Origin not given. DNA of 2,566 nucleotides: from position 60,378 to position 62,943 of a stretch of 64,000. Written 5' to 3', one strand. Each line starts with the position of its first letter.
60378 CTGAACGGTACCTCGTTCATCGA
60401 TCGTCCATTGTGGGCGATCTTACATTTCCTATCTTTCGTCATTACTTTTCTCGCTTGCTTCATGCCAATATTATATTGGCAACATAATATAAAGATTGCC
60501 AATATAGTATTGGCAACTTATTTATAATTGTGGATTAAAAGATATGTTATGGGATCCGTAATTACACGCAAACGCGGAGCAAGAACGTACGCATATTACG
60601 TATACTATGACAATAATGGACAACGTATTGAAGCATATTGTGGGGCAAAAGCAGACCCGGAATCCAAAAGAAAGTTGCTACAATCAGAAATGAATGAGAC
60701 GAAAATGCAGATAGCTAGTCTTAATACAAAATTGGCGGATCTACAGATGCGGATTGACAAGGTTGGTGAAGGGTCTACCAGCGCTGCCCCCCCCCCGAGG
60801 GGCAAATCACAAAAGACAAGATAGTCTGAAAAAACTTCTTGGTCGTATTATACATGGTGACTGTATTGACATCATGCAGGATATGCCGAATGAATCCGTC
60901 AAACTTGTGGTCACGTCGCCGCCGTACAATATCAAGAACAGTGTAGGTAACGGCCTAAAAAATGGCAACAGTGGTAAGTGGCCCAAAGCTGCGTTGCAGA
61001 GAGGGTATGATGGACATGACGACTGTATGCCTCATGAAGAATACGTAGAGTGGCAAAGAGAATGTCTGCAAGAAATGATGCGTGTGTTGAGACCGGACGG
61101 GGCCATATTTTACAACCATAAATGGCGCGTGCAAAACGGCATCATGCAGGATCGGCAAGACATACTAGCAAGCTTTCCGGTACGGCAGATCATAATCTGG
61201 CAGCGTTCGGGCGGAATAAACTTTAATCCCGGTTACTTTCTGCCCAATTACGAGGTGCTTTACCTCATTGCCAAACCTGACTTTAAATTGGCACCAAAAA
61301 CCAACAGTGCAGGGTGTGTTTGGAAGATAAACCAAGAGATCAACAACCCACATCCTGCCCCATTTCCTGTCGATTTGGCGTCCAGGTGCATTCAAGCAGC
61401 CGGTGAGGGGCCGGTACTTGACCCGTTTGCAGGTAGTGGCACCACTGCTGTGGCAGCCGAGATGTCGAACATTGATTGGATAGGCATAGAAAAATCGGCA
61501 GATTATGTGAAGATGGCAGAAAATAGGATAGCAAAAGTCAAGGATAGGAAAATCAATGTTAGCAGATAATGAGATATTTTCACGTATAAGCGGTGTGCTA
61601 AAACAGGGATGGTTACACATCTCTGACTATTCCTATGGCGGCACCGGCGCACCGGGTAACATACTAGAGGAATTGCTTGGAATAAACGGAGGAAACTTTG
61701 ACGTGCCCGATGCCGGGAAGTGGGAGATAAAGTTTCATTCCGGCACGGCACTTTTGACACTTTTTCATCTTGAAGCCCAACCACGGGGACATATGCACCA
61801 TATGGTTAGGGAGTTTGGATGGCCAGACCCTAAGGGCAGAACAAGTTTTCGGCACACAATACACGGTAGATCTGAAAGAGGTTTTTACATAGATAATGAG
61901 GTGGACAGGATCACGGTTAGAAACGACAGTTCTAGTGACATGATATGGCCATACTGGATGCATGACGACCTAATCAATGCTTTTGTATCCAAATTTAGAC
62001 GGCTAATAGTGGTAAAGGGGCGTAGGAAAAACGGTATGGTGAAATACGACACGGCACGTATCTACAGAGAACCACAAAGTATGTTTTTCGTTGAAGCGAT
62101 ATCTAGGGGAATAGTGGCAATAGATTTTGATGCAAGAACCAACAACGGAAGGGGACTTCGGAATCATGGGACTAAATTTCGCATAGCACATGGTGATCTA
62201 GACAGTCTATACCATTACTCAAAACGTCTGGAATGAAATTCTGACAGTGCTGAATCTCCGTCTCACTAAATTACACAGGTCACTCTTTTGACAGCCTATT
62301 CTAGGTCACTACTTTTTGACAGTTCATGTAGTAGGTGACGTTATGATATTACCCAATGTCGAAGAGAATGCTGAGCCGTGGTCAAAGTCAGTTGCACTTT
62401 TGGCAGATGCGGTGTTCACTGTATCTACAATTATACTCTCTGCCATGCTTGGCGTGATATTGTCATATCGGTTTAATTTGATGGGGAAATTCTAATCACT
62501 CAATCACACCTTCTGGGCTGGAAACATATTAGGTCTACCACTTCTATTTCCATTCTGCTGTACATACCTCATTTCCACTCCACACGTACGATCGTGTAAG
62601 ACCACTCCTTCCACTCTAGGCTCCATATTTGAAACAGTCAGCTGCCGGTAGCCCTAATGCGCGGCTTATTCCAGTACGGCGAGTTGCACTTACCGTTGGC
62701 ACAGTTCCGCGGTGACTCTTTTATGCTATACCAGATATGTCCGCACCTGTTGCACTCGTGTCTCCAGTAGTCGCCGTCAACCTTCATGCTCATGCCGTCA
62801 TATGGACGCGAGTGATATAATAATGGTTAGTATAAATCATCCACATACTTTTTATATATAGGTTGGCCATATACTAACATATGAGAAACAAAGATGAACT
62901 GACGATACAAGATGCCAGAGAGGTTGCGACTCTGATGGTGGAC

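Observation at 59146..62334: Complete R-M operon travelling inside an IS6-like element (50-bp perfect IRs plus 8-bp TSD)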

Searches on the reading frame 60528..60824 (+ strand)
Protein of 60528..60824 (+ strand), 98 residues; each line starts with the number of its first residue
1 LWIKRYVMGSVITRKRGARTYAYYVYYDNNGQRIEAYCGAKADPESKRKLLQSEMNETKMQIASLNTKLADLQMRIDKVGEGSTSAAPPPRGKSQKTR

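Call 4: search_protein_families(library=pfam, proteins=[window:60528-60824:+], max_evalue=0.01)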
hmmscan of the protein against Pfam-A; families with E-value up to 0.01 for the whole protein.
window:60528-60824:+ (98 aa): 1 family
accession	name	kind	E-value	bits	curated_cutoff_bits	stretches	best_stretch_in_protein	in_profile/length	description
PF13334.11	DUF4094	-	0.0077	17.1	24.5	1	32-76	41-84/90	Domain of unknown function (DUF4094)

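Call 36: search_protein_families(library=ncbifam, proteins=[window:60549-60824:+], max_evalue=0.01)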
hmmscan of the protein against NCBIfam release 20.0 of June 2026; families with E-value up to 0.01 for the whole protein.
window:60549-60824:+ (91 aa): 0 families

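Call 51: find_homologous_proteins(query=window:60549-60824:+, max_evalue=0.001)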
Query window:60549-60824:+ (91 aa): 7 proteins with E <= 0.001 among 7 candidates.
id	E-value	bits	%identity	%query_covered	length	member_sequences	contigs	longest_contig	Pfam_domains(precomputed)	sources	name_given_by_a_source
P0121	1.3e-52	193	100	100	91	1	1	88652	-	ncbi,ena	-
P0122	6.5e-44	165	89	100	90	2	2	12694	-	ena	-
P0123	3.9e-42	159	84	100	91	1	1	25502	-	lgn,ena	-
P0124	6.4e-41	156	87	92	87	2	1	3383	-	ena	-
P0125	7.3e-30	120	69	98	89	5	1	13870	-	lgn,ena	-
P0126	9.7e-28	114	64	99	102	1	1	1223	-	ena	-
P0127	4.5e-24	102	70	76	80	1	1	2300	-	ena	-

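Call 52: find_encoding_contigs(protein=P0121, flank=10000, max_places=5)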
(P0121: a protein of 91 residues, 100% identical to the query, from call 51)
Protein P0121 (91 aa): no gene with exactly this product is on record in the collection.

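Call 53: find_encoding_contigs(protein=P0122, flank=8000, max_places=5)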
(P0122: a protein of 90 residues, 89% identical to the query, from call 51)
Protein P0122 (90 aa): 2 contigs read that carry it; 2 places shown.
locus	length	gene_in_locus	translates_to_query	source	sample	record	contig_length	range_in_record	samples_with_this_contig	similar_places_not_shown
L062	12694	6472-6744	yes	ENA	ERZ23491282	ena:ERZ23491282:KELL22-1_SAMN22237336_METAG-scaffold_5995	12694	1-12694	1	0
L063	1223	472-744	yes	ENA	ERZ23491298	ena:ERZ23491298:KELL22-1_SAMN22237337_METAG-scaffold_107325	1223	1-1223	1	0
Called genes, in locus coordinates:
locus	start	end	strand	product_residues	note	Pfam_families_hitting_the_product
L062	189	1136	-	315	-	PF00288:GHMP_kinases_N, PF08544:GHMP_kinases_C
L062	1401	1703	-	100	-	PF06677:Auto_anti-p27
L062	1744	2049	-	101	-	-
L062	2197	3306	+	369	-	PF02786:CPSase_L_D2 (faint), PF08442:ATP-grasp_2, PF13549:ATP-grasp_5, PF24948:Citrate_synth_N (weak), PF00549:Ligase_CoA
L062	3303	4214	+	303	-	PF02629:CoA_binding, PF13380:CoA_binding_2 (weak), PF00549:Ligase_CoA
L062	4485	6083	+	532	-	-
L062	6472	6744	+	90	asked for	-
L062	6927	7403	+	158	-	-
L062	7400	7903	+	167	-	-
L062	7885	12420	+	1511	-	-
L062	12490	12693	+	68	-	?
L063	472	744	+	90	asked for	-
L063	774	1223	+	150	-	?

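Call 54: find_encoding_contigs(protein=P0123, flank=8000, max_places=5)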
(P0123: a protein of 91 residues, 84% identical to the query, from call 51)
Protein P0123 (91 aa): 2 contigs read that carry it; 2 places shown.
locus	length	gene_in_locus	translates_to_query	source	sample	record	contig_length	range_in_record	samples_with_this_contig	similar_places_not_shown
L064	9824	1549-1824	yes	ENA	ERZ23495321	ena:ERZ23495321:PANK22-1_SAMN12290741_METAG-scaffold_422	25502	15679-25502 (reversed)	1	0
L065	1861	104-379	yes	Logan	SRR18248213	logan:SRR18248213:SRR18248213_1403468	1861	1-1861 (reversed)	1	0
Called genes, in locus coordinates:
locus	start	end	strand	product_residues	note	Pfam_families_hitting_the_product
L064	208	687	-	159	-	-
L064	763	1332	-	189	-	-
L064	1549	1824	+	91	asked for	-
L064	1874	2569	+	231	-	PF01555:N6_N4_Mtase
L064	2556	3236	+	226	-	PF15515:MvaI_BcnI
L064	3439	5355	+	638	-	-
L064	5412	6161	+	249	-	PF14243:R2K_3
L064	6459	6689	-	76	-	-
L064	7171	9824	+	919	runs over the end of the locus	-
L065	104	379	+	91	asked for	-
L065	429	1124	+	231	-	PF01555:N6_N4_Mtase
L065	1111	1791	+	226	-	PF15515:MvaI_BcnI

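Call 57: find_encoding_contigs(protein=P0124, flank=8000, max_places=5)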
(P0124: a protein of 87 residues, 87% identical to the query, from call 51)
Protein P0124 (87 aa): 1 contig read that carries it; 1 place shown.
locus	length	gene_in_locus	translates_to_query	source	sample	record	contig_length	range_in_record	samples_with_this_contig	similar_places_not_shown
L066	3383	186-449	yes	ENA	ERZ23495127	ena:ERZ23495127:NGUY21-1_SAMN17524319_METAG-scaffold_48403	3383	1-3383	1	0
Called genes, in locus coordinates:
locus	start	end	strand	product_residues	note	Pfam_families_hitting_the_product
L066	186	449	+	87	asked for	-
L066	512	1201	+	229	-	PF01555:N6_N4_Mtase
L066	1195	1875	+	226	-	PF15515:MvaI_BcnI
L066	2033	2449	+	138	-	PF01396:Zn_ribbon_Top1 (weak)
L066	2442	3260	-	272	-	PF00795:CN_hydrolase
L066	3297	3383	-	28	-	?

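Call 58: find_encoding_contigs(protein=P0125, flank=8000, max_places=5)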
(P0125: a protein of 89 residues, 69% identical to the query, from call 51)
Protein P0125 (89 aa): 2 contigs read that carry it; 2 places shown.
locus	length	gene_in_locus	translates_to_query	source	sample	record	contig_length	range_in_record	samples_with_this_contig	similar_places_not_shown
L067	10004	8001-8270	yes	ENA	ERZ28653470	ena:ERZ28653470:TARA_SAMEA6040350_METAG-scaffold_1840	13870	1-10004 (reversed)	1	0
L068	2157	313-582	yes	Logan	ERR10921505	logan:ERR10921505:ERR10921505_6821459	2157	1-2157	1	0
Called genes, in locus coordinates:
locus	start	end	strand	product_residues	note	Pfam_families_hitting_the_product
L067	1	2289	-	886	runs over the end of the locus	PF03477:ATP-cone, PF00317:Ribonuc_red_lgN, PF02867:Ribonuc_red_lgC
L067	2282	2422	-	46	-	-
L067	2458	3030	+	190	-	-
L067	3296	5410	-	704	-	PF24038:DUF7347, PF03477:ATP-cone (weak)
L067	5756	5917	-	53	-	-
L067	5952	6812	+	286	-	-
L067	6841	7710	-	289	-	PF13610:DDE_Tnp_IS240 (weak)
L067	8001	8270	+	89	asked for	-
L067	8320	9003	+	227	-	PF01555:N6_N4_Mtase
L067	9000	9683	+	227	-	PF15515:MvaI_BcnI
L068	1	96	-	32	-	?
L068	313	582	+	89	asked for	-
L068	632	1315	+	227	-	PF01555:N6_N4_Mtase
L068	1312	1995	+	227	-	PF15515:MvaI_BcnI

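Call 67: search_protein_families(library=padloc, proteins=[window:60549-60824:+, L062:7885-12420:+], max_evalue=0.001)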
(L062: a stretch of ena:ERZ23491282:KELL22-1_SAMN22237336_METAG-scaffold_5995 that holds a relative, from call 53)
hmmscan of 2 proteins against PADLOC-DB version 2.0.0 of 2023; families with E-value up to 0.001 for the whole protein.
window:60549-60824:+ (91 aa): 0 families

L062:7885-12420:+ (1511 aa): 0 families

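Call 73: predict_structure(alignment_id=A2)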
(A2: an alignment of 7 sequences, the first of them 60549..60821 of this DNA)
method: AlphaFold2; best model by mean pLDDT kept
length: 91 residues; sequences in the alignment: 7
mean_pLDDT: 78.0   pTM: 0.40
mean pLDDT of the five models: 78.0, 77.5, 76.0, 73.3, 69.0
residues with pLDDT >= 90: 30; 70-90: 34; 50-70: 17; < 50: 10
segments of 3 or more residues with pLDDT < 50: 77-81
pLDDT, mean of each block of 10 residues (from residue 1): 78 83 89 67 90 97 94 58 49 42
secondary structure, 60 per line:
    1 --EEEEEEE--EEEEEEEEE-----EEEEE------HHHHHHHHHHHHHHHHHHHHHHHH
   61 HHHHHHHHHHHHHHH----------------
elements in order: E3-9 E12-20 E26-30 H37-75

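Call 75: fold_search(model_id=the predicted structure, library=pdb)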
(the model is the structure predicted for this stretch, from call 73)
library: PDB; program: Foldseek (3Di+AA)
matches with E <= 10: 465; with E <= 0.001: 0
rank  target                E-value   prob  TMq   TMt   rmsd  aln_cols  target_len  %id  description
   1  9f91_I                7.8e-02  0.99  0.31  0.39  11.7        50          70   22  Crystal structure of a designed Respiratory Syncytial Virus immunogen in complex with RSV90 fab (released 2025-05-21)
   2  9f91_J                3.2e-01  0.85  0.30  0.39  11.6        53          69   26  Crystal structure of a designed Respiratory Syncytial Virus immunogen in complex with RSV90 fab (released 2025-05-21)
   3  3q9d_A                3.4e-01  0.54  0.26  0.16  16.9        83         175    8  Crystal Structure of Cpn0803 from C. pneumoniae. (released 2012-01-11)
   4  3q9d_B                3.6e-01  0.54  0.27  0.16  17.5        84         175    8  Crystal Structure of Cpn0803 from C. pneumoniae. (released 2012-01-11)
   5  6ycs_A                6.3e-01  0.47  0.29  0.36   5.4        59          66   15  Human Transcription Cofactor PC4 DNA-binding domain in complex with full phosphorothioate 5-10-5 2'-O-methyl DNA gapme (released 2020-04-29)
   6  4usg_A                7.1e-01  0.41  0.29  0.36   5.4        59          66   17  Crystal structure of PC4 W89Y mutant complex with DNA (released 2015-03-18)
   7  1pcf_A                9.1e-01  0.21  0.24  0.30   6.8        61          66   16  HUMAN TRANSCRIPTIONAL COACTIVATOR PC4 C-TERMINAL DOMAIN (released 1998-03-18)
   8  9n81_C                1.0e+00  0.47  0.41  0.17  16.2        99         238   12  A gap-filling complex with Pol mu engaged in the NHEJ Pathway (released 2025-04-23)
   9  4l5g_A                1.3e+00  0.80  0.30  0.17   4.2        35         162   11  Crystal structure of Thermus thermophilus CarD (released 2013-07-31)
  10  8h5z_A                1.3e+00  0.44  0.29  0.06   5.2        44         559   16  Crystal structure of RadD/ATP analogue complex (released 2023-10-18)
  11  8h5y_A                1.3e+00  0.44  0.29  0.06   5.2        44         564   16  Crystal structure of RadD- ADP complex (released 2023-10-18)
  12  3k44_B                1.3e+00  0.13  0.21  0.14  30.8       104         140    9  Crystal Structure of Drosophila melanogaster Pur-alpha (released 2009-10-27)
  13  6ycs_C                1.4e+00  0.28  0.29  0.36   5.3        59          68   15  Human Transcription Cofactor PC4 DNA-binding domain in complex with full phosphorothioate 5-10-5 2'-O-methyl DNA gapme (released 2020-04-29)
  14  8esd_F                1.4e+00  0.13  0.20  0.23  13.6        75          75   13  Crystal structure of COMMD7-COMMD9-COMMD5-COMMD10 tetramer (released 2023-05-24)
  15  6rv7_A                1.5e+00  0.38  0.23  0.07   3.3        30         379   17  Crystal Structure of Glucuronoyl Esterase from Cerrena unicolor inactive S270A variant in complex with the aldouronic  (released 2020-03-18)
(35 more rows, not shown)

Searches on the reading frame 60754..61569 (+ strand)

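Call 4: search_protein_families(library=pfam, proteins=[window:60754-61569:+], max_evalue=0.01)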
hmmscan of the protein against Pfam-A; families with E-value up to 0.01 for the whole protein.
window:60754-61569:+ (271 aa): 5 families
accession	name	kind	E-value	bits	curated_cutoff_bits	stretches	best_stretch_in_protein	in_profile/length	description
PF01555.25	N6_N4_Mtase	-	7.5e-37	127.9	26.7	1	49-256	1-220/221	DNA methylase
PF13847.12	Methyltransf_31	-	0.00013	22.2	27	0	220-261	6-50/145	Methyltransferase domain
PF01170.24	UPF0020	-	0.00054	20.2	22.3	0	208-243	16-54/197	RMKL-like, methyltransferase domain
PF13649.12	Methyltransf_25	-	0.0019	19.3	27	0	221-261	1-43/97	Methyltransferase domain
PF08241.18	Methyltransf_11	-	0.0063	17.6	21.2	0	97-119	72-94/95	Methyltransferase domain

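Call 36: search_protein_families(library=ncbifam, proteins=[window:60754-61569:+], max_evalue=0.01)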
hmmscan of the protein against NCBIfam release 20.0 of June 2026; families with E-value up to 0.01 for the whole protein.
window:60754-61569:+ (271 aa): 7 families
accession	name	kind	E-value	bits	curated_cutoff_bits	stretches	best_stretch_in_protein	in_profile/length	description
NF050803.1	DnaMtaseCcrMCaul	equivalog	2.2e-25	89.3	830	2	30-170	4-136/350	adenine-specific DNA-methyltransferase CcrM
NF008572.0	PRK11524.1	equivalog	2.7e-24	85.8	292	3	198-263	193-260/294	adenine-specific DNA-methyltransferase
NF010253.0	PRK13699.1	subfamily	2.7e-22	79.6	244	2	96-264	46-210/226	DNA methyltransferase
TIGR03534.1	RF_mod_PrmC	equivalog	2e-05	24.2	199.1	0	30-127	140-224/253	peptide chain release factor N(5)-glutamine methyltransferase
TIGR00536.1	hemK_fam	subfamily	0.0002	20.5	115.5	0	39-123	173-245/286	HemK family protein methyltransferase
NF040721.1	Trm14_Arch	equivalog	0.00061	19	280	0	200-268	171-244/370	tRNA (guanine(6)-N2)-methyltransferase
NF001244.0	PRK00216.1-5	equivalog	0.0066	15.8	216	0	101-135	134-168/236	bifunctional demethylmenaquinone methyltransferase/2-methoxy-6-polyprenyl-1,4-benzoquinol methylase UbiE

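Call 67: search_protein_families(library=padloc, proteins=[window:60754-61569:+], max_evalue=0.001)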
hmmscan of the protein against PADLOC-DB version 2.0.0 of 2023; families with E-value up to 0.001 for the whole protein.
window:60754-61569:+ (271 aa): 58 families (the best 25 are shown)
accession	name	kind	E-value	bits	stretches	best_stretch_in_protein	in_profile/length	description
PDLC03305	MTase_II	-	1.8e-104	348.8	1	24-262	7-245/513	Type II methyltransferase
PDLC03371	MTase_II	-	4.5e-38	129.3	1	26-264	7-257/260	Type II methyltransferase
PDLC03299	MTase_II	-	2.5e-33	113.8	3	193-261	189-259/296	Type II methyltransferase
PDLC03353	MTase_II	-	7.6e-33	112.1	2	188-263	174-254/260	Type II methyltransferase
PDLC03387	MTase_II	-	7.6e-31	105.3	2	183-262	196-279/289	Type II methyltransferase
PDLC03350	MTase_II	-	1e-29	102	2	188-269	220-306/312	Type II methyltransferase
PDLC03216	MTase_II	-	6e-27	92.6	2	22-165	4-139/364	Type II methyltransferase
PDLC03738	oMTase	-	9.5e-26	88.4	2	20-160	11-143/376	orphan methyltransferase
PDLC03230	MTase_II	-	1.1e-22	78.9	3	18-62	24-68/360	Type II methyltransferase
PDLC03295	MTase_II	-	3.8e-22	77.1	2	194-261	198-268/292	Type II methyltransferase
PDLC03228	MTase_II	-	7.6e-22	76.3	2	98-263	48-209/227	Type II methyltransferase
PDLC03238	MTase_II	-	5e-21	73.2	2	27-125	121-201/428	Type II methyltransferase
PDLC03320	MTase_II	-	4e-19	66.9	1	199-267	212-282/289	Type II methyltransferase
PDLC03339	MTase_II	-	2.4e-17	60.8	2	201-262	211-274/399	Type II methyltransferase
PDLC03265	MTase_II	-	5e-17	60.3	2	32-153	27-126/333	Type II methyltransferase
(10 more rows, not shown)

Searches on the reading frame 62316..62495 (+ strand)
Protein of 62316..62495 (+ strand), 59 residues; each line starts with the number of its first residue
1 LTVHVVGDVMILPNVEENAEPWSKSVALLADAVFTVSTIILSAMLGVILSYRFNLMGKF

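Call 4: search_protein_families(library=pfam, proteins=[window:62316-62495:+], max_evalue=0.01)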
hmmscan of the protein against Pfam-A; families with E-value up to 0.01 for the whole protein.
window:62316-62495:+ (59 aa): 0 families

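Call 76: find_encoding_contigs(protein=window:62343-62495:+, flank=6000, max_places=6)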
Protein window:62343-62495:+ (50 aa): no gene with exactly this product is on record in the collection.

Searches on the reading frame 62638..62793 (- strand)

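Call 4: search_protein_families(library=pfam, proteins=[window:62638-62793:-], max_evalue=0.01)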
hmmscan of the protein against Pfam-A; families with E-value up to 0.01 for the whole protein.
window:62638-62793:- (51 aa): 1 family
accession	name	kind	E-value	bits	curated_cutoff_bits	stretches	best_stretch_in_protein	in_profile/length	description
PF14803.11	Zn_ribbon_Nudix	-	0.003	17.9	25.6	1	6-22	17-33/34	Nudix N-terminal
